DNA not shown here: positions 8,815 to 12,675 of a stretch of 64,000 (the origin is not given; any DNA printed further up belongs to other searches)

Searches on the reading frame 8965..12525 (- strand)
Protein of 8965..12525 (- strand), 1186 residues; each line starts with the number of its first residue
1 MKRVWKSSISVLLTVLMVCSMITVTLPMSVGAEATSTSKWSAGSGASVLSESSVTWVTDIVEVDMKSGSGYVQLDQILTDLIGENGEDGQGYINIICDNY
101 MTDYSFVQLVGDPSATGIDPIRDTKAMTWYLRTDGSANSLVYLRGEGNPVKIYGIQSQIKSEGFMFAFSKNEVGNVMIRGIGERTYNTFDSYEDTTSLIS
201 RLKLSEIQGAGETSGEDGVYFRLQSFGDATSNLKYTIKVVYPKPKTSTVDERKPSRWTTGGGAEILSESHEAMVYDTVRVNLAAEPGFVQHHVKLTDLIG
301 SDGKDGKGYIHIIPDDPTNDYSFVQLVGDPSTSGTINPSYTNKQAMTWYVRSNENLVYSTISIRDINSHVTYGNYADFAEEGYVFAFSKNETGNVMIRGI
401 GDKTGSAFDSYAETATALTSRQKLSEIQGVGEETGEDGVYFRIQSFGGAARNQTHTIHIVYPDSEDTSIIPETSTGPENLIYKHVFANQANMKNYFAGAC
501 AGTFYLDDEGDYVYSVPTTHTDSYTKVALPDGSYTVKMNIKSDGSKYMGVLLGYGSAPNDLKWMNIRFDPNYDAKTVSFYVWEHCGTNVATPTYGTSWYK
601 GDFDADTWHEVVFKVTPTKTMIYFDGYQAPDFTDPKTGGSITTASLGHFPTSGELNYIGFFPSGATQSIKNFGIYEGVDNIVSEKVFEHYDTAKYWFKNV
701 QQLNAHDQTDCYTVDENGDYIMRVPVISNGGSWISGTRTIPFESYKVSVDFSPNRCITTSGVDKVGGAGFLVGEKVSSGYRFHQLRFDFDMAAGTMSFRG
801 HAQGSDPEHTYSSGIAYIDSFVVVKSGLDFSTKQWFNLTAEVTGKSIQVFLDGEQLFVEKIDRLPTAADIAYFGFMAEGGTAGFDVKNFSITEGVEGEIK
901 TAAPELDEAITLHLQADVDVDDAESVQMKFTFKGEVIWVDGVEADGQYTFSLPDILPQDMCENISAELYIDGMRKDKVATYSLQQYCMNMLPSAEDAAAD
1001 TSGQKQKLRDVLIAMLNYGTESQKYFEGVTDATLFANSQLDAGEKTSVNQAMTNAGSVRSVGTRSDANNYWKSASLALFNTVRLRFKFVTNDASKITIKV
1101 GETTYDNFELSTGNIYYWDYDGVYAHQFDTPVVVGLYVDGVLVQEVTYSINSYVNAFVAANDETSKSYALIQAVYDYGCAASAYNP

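Call 97: search_protein_families(library=pfam, proteins=[window:8965-12525:-], max_evalue=0.00001)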
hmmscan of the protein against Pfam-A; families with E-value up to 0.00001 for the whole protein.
window:8965-12525:- (1186 aa): 1 family
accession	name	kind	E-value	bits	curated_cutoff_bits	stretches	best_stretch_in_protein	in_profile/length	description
PF06439.18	3keto-disac_hyd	-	5.1e-07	30.4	26.8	0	519-643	41-162/187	3-keto-disaccharide hydrolase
